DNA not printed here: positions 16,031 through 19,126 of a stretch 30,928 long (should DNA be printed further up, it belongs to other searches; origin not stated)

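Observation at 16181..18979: Highly divergent PEP-carboxylase-like protein with substituted catalytic-loop residues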

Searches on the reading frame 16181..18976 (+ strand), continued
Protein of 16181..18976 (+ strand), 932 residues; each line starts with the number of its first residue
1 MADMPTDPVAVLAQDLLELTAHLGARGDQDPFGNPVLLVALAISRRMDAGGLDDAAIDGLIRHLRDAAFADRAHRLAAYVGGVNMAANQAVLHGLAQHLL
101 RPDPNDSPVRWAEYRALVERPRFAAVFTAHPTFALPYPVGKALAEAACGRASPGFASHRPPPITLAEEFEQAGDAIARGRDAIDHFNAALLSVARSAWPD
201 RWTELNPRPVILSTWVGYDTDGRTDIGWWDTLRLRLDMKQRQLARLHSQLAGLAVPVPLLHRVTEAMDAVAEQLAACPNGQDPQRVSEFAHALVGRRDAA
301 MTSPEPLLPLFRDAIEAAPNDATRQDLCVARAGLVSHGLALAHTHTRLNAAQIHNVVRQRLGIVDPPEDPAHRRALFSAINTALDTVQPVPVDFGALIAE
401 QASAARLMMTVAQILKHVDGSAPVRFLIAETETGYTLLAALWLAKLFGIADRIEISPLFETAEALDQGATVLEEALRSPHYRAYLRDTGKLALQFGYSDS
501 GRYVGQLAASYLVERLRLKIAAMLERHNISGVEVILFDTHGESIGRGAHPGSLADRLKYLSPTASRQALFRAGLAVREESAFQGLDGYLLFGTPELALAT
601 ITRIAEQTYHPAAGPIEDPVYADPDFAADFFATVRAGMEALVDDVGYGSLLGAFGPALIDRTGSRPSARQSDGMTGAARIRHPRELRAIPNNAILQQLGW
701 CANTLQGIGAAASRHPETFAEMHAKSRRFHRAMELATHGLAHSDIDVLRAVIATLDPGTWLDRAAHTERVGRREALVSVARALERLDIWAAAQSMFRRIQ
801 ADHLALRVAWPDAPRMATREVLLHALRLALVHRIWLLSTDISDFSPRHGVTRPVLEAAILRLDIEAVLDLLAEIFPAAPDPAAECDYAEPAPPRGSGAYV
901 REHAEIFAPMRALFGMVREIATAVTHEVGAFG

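Call 40: search_protein_families(library=pfam, proteins=[L028:930-1856:+, L028:2010-2579:+, L028:2586-3938:+, L028:3935-4693:+, L028:4690-5706:+, L028:5710-6177:+, L028:6190-7026:+, L028:7234-7992:+, L028:12227-12928:+, L028:12930-13679:+], max_evalue=0.001)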
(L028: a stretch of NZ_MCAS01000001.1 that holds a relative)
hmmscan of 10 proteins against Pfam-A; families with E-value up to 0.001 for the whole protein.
L028:930-1856:+ (308 aa): 2 families
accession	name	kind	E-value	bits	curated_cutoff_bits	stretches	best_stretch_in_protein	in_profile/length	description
PF03466.25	LysR_substrate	-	1.2e-32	113.5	28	1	87-292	2-207/209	LysR substrate binding domain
PF00126.33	HTH_1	-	4.9e-20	71.7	26.6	1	3-61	1-59/60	Bacterial regulatory helix-turn-helix protein, lysR family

L028:2010-2579:+ (189 aa): 2 families
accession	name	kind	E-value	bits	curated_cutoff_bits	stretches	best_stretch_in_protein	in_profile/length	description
PF00364.28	Biotin_lipoyl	-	6.1e-19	68.1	22.1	1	116-188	3-73/73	Biotin-requiring enzyme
PF13533.13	Biotin_lipoyl_2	-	0.0001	22.5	29.8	0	160-188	3-31/32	Biotin-lipoyl like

L028:2586-3938:+ (450 aa): 5 families
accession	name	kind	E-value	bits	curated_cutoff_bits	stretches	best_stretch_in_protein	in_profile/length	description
PF02786.22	CPSase_L_D2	-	1.8e-75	253.5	19.8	1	115-322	1-209/211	Carbamoyl-phosphate synthase L chain, ATP binding domain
PF00289.28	Biotin_carb_N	-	7.8e-45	152.3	25.5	1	1-110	1-110/110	Biotin carboxylase, N-terminal domain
PF02785.25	Biotin_carb_C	-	2.5e-37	127.7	32.4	1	336-441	1-107/108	Biotin carboxylase C-terminal domain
PF02222.28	ATP-grasp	-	1.4e-07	31.8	27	1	141-292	18-162/179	ATP-grasp domain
PF07478.18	Dala_Dala_lig_C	-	0.00012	22.1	24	1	148-291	31-174/204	D-ala D-ala ligase C-terminus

L028:3935-4693:+ (252 aa): 1 family
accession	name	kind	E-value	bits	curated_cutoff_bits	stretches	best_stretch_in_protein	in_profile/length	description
PF02682.21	CT_C_D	-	1e-63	215.1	22.1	1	41-237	3-202/202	Carboxyltransferase domain, subdomain C and D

L028:4690-5706:+ (338 aa): 1 family
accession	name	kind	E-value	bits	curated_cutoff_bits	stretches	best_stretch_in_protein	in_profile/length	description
PF02626.20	CT_A_B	-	6.6e-89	298.4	25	1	24-305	1-260/261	Carboxyltransferase domain, subdomain A and B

L028:5710-6177:+ (155 aa): 2 families
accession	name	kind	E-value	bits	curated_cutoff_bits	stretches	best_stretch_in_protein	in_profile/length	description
PF00364.28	Biotin_lipoyl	-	2e-07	31.1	22.1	1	94-151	16-73/73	Biotin-requiring enzyme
PF13375.12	RnfC_N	-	0.00028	21.3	25.6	1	86-138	32-84/101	RnfC Barrel sandwich hybrid domain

L028:6190-7026:+ (278 aa): 1 family
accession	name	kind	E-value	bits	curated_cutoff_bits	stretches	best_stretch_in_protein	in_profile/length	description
PF03746.21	LamB_YcsF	-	1.6e-90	303.4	22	1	26-263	1-238/239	LamB/YcsF family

L028:7234-7992:+ (252 aa): 7 families
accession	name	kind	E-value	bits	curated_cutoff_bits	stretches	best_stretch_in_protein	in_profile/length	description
PF00106.31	adh_short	-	7e-43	146.8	26.6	1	7-185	1-189/195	short chain dehydrogenase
PF13561.12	adh_short_C2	-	1.2e-30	107.2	27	1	13-215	1-215/236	Enoyl-(Acyl carrier protein) reductase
PF01370.27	Epimerase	-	3.5e-10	40.1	20.9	1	9-137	1-119/240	NAD dependent epimerase/dehydratase family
PF08659.16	KR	-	4.2e-09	37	22.6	1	8-160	2-164/180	KR domain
PF13460.12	NAD_binding_10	-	4.1e-06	27.2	27.2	1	13-136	1-102/184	NAD(P)H-binding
PF04321.23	RmlD_sub_bind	-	8.2e-05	22.2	27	1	9-114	3-88/287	RmlD substrate binding domain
PF16363.11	GDP_Man_Dehyd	-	0.00041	20.3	27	0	10-111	1-109/332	GDP-mannose 4,6 dehydratase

L028:12227-12928:+ (233 aa): 1 family
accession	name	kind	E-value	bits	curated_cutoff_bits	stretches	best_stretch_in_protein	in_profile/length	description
PF00528.27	BPD_transp_1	-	2e-13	50.9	26.4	1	38-219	2-174/184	Binding-protein-dependent transport system inner membrane component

L028:12930-13679:+ (249 aa): 1 family
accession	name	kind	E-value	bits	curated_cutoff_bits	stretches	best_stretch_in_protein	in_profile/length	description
PF00528.27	BPD_transp_1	-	4e-22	79.3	26.4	1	40-223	2-183/184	Binding-protein-dependent transport system inner membrane component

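Call 41: find_encoding_contigs(protein=P0133, flank=8000, max_places=3)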
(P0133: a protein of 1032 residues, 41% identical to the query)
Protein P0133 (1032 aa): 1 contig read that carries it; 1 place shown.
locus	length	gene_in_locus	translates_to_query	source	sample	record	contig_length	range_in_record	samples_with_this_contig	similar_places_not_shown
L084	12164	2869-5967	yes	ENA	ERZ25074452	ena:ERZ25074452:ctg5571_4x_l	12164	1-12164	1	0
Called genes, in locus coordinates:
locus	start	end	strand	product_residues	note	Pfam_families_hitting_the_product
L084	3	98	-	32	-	?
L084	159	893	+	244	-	-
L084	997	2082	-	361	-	PF03480:DctP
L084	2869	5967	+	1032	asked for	PF00311:PEPcase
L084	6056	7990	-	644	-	PF17203:sCache_3_2 (weak), PF00672:HAMP, PF00989:PAS, PF08448:PAS_4 (weak), PF13426:PAS_9, PF00512:HisKA, PF02518:HATPase_c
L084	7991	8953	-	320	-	PF12974:Phosphonate-bd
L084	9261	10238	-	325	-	PF00389:2-Hacid_dh, PF02826:2-Hacid_dh_C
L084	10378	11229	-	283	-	PF02615:Ldh_2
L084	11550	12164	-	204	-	?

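Call 42: find_encoding_contigs(protein=P0284, flank=8000, max_places=2)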
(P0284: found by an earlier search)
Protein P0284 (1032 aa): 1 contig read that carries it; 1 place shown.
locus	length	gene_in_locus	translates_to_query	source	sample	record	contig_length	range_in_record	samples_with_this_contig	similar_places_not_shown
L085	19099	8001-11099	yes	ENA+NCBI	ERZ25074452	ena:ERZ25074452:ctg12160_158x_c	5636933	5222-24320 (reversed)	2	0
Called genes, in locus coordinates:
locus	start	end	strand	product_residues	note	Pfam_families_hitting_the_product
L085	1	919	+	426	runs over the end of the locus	PF02353:CMAS, PF01728:FtsJ (weak), PF13489:Methyltransf_23, PF08241:Methyltransf_11, PF08242:Methyltransf_12, PF13649:Methyltransf_25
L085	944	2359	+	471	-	PF07690:MFS_1, PF13347:MFS_2, PF12832:MFS_1_like (faint), PF07690:MFS_1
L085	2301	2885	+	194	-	PF12915:DUF3833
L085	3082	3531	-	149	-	PF07366:SnoaL (weak), PF12680:SnoaL_2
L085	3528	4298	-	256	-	PF00106:adh_short, PF08659:KR, PF13561:adh_short_C2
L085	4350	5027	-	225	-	PF19630:DUF6134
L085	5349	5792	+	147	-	PF01475:FUR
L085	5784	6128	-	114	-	PF08883:DOPA_dioxygen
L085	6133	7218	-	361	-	PF03480:DctP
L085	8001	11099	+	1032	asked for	PF00311:PEPcase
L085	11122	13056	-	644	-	PF00672:HAMP, PF00989:PAS, PF08448:PAS_4, PF13426:PAS_9, PF00512:HisKA, PF02518:HATPase_c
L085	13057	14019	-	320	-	PF12974:Phosphonate-bd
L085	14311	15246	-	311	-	PF00389:2-Hacid_dh, PF02826:2-Hacid_dh_C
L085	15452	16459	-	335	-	PF02615:Ldh_2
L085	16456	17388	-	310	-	PF00389:2-Hacid_dh, PF02826:2-Hacid_dh_C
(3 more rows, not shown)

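Call 43: find_encoding_contigs(protein=P0064, flank=8000, max_places=2)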
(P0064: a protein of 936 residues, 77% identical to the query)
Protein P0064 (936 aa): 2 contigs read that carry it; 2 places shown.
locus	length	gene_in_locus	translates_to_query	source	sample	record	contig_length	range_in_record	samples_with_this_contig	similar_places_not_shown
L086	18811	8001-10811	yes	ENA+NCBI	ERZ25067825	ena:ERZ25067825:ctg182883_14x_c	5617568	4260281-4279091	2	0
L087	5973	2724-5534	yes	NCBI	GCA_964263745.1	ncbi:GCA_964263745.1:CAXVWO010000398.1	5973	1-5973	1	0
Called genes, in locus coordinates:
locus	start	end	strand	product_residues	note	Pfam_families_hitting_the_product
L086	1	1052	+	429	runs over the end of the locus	PF22458:RsmF-B_ferredox, PF01189:Methyltr_RsmB-F, PF01209:Ubie_methyltran (weak), PF13847:Methyltransf_31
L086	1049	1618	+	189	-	PF00583:Acetyltransf_1, PF13508:Acetyltransf_7, PF08445:FR47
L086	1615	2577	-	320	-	PF00248:Aldo_ket_red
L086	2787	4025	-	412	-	PF13433:Peripla_BP_5, PF13458:Peripla_BP_6, PF01094:ANF_receptor (weak)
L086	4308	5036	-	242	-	PF00005:ABC_tran, PF13304:AAA_21 (faint)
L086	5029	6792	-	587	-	PF02653:BPD_transp_2, PF00005:ABC_tran, PF12399:BCA_ABC_TP_C (weak)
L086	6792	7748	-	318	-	PF02653:BPD_transp_2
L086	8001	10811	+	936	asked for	PF00311:PEPcase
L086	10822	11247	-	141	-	PF12844:HTH_19, PF13560:HTH_31, PF01381:HTH_3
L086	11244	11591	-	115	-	PF01713:Smr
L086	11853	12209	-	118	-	PF06155:GBBH-like_N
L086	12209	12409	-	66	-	PF03966:Trm112p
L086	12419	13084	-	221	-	PF02190:LON_substr_bdg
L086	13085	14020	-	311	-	PF00085:Thioredoxin, PF13098:Thioredoxin_2 (weak), PF13899:Thioredoxin_7 (faint), PF13905:Thioredoxin_8 (weak), PF03704:BTAD (faint), PF13432:TPR_16 (weak), PF14559:TPR_19, PF14561:TPR_20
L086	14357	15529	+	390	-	PF01546:Peptidase_M20, PF07687:M20_dimer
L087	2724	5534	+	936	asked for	PF00311:PEPcase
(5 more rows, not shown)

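Call 47: search_dna_similar(query=window:16181-18976:+, collection=plasmids, mode=protein, max_rows=40)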
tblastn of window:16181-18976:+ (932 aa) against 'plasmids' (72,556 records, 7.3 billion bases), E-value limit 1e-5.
Records with a match: 11; places in all: 11; records where one place covers at least 80% of the query: 4.
Best place of each record, by identity: 60-80% 1; <60% 10.
By first word of the organism name: Pseudoalteromonas 4; Paracoccus 2; Burkholderia 1; Methylobacterium 1; Phyllobacterium 1; Sphingobium 1; Rhodococcus 1.
By predicted mobility (MOB-suite, as given by PLSDB): non-mobilizable 11.
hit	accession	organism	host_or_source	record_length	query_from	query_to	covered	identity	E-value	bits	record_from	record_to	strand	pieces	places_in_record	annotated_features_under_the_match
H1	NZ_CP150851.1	Burkholderia pyrrocinia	-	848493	9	932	99%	63.5%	0e+0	1035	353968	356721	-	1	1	phosphoenolpyruvate carboxylase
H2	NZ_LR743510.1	Methylobacterium bullatum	-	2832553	12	932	99%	50.6%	0e+0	758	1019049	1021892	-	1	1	none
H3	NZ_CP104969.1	Phyllobacterium zundukense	Vicia costata,cell culture,root nodule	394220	5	932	100%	33.5%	6e-115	396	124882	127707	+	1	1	phosphoenolpyruvate carboxylase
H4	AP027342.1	Sphingobium sp. TomTYG74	-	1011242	23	932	98%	33.5%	2e-116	400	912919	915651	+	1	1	hypothetical protein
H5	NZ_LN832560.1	Paracoccus aminovorans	-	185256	348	732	41%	26.4%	7e-7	61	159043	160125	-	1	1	phosphoenolpyruvate carboxylase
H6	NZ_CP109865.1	Paracoccus aminovorans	bacteria,human fecal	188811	348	732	41%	26.4%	9e-7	61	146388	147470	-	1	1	phosphoenolpyruvate carboxylase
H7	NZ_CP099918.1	Pseudoalteromonas xiamenensis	Anadara tuberculosa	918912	209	616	44%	24.7%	3e-9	69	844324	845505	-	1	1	ppc: phosphoenolpyruvate carboxylase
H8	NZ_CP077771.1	Pseudoalteromonas shioyasakiensis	Haliotis discus hannai,plate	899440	209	602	42%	23.9%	3e-6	59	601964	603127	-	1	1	ppc: phosphoenolpyruvate carboxylase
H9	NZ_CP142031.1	Pseudoalteromonas sp. CuT4-3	whole organism,deep-sea sediment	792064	209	602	42%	23.5%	2e-6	60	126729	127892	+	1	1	ppc: phosphoenolpyruvate carboxylase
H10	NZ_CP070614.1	Rhodococcus pseudokoreensis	cell culture,rhizosphere of apple ...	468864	181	537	38%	24.9%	9e-6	58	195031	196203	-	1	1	ppc: phosphoenolpyruvate carboxylase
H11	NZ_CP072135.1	Pseudoalteromonas xiamenensis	mangrove sediment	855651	305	601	32%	26.2%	5e-6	59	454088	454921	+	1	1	none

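Call 48: get_annotated_region(hit=H2, flank=9000)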
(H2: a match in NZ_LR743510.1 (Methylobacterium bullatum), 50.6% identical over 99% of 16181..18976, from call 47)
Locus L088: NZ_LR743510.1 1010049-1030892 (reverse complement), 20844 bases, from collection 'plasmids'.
description: Methylobacterium bullatum isolate mbul2 plasmid 1
organism: Methylobacterium bullatum (NCBI taxid 570505)
taxonomy: Bacteria; Pseudomonadota; Alphaproteobacteria; Hyphomicrobiales; Methylobacteriaceae; Methylobacterium; Methylobacterium bullatum
host: -; source: -; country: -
typing (MOB-suite, as given by PLSDB): non-mobilizable
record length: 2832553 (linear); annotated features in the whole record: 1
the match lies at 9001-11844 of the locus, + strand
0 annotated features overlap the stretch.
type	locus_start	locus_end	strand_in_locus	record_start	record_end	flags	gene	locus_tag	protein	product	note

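Call 49: get_annotated_region(hit=H1, flank=9000)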
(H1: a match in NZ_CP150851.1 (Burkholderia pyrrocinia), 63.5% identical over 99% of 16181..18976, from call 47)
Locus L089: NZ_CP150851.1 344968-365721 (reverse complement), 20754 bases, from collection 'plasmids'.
description: Burkholderia pyrrocinia strain BX1 plasmid unnamed, complete sequence
organism: Burkholderia pyrrocinia (NCBI taxid 60550)
taxonomy: Bacteria; Pseudomonadota; Betaproteobacteria; Burkholderiales; Burkholderiaceae; Burkholderia; Burkholderia pyrrocinia
host: -; source: -; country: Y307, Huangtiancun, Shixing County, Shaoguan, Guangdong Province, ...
typing (MOB-suite, as given by PLSDB): non-mobilizable
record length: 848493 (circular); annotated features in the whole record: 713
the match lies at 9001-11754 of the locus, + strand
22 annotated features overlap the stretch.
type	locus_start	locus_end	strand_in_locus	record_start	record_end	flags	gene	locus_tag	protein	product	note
CDS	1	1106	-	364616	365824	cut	-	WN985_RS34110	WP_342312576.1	aspartate transaminase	-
CDS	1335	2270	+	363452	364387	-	nac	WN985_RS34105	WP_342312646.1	nitrogen assimilation transcriptional regulator NAC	GO:0006355 - regulation of DNA-templated transcription [Evidence IEA]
CDS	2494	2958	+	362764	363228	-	-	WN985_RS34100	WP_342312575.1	acetyl-CoA carboxylase biotin carboxyl carrier protein subunit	-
CDS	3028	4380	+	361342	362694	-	accC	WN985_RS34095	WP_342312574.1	acetyl-CoA carboxylase biotin carboxylase subunit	GO:0006633 - fatty acid biosynthetic process [Evidence IEA]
CDS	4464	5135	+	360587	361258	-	pxpB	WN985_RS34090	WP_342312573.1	5-oxoprolinase subunit PxpB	GO:0005975 - carbohydrate metabolic process [Evidence IEA]; GO:0006807 - nitrogen compound metabolic process [Evidence ...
CDS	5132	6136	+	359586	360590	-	-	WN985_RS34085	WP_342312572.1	biotin-dependent carboxyltransferase family protein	-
CDS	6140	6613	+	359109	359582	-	-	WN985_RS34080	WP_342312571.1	acetyl-CoA carboxylase biotin carboxyl carrier protein subunit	-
CDS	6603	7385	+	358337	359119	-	-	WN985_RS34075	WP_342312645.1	5-oxoprolinase subunit PxpA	GO:0005975 - carbohydrate metabolic process [Evidence IEA]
CDS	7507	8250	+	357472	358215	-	-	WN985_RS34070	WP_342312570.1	SDR family oxidoreductase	-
CDS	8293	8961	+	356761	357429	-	-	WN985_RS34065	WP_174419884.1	RraA family protein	-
CDS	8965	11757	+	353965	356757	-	-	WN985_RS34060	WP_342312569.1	phosphoenolpyruvate carboxylase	GO:0015977 - carbon fixation [Evidence IEA]; GO:0006099 - tricarboxylic acid cycle [Evidence IEA]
CDS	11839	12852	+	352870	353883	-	-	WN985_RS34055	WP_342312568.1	D-glycerate dehydrogenase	-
CDS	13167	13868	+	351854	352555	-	-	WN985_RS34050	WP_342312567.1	amino acid ABC transporter permease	GO:0006865 - amino acid transport [Evidence IEA]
CDS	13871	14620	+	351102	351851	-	-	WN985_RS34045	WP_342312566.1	amino acid ABC transporter permease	GO:0006865 - amino acid transport [Evidence IEA]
CDS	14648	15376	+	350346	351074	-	-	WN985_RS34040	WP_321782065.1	amino acid ABC transporter ATP-binding protein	-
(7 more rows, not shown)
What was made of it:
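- This looks like a dedicated pathway (calls 40, 49).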

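Call 53: get_annotated_region(hit=H5, flank=9000)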
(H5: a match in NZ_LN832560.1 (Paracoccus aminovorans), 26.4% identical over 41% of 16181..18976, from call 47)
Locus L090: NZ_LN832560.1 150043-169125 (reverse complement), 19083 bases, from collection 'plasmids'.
description: Paracoccus aminovorans isolate JCM7685 plasmid II, complete sequence
organism: Paracoccus aminovorans (NCBI taxid 34004)
taxonomy: Bacteria; Pseudomonadota; Alphaproteobacteria; Rhodobacterales; Paracoccaceae; Paracoccus; Paracoccus aminovorans
host: -; source: -; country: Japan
typing (MOB-suite, as given by PLSDB): non-mobilizable; replicon rep_cluster_560,rep_cluster_969
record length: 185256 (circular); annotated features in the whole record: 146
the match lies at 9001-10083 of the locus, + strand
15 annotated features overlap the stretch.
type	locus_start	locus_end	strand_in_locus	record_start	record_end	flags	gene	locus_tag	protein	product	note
CDS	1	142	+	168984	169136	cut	-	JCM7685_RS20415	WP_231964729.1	hypothetical protein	-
CDS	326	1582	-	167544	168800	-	-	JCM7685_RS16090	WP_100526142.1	DUF4147 domain-containing protein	-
CDS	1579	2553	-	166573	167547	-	-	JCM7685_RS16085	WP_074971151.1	CoA ester lyase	-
CDS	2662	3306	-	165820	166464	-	-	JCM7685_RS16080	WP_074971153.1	response regulator transcription factor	GO:0000160 - phosphorelay signal transduction system [Evidence IEA]; GO:0006355 - regulation of DNA-templated ...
CDS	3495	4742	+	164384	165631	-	-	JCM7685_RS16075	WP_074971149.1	aminotransferase class V-fold PLP-dependent enzyme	-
CDS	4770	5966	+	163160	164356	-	-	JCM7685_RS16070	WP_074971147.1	malate--CoA ligase subunit beta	-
CDS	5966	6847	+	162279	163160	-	sucD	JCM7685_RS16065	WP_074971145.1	succinate--CoA ligase subunit alpha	-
CDS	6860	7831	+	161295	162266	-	-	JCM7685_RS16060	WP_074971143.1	D-glycerate dehydrogenase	-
CDS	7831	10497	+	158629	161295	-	-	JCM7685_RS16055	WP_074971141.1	phosphoenolpyruvate carboxylase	GO:0015977 - carbon fixation [Evidence IEA]; GO:0006099 - tricarboxylic acid cycle [Evidence IEA]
CDS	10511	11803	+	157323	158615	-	glyA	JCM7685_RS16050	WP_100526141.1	serine hydroxymethyltransferase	GO:0019264 - glycine biosynthetic process from serine [Evidence IEA]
CDS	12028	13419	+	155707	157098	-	-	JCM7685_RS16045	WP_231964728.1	ammonium transporter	GO:0072488 - ammonium transmembrane transport [Evidence IEA]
CDS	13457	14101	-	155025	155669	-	-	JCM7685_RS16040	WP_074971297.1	XRE family transcriptional regulator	GO:0006355 - regulation of DNA-templated transcription [Evidence IEA]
CDS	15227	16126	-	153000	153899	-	folD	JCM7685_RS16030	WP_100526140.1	bifunctional methylenetetrahydrofolate dehydrogenase/methenyltetrahydrofolate cyclohydrolase FolD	-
CDS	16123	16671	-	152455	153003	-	-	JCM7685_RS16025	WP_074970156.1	sarcosine oxidase subunit gamma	-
CDS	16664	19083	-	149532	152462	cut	-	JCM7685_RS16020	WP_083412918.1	sarcosine oxidase subunit alpha family protein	-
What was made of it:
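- On Serine-cycle 'non-regulated' Ppc clade: The Paracoccus aminovorans serine-cycle Ppc (call 53) is canonical.
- Closest known: Serine-cycle 'non-regulated' Ppc of methylotrophs. Same: It can also lie next to D-glycerate dehydrogenase (call 53 compared with call 49).
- The canonical serine-cycle ppc of Paracoccus has the same neighbour (calls 49, 53).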
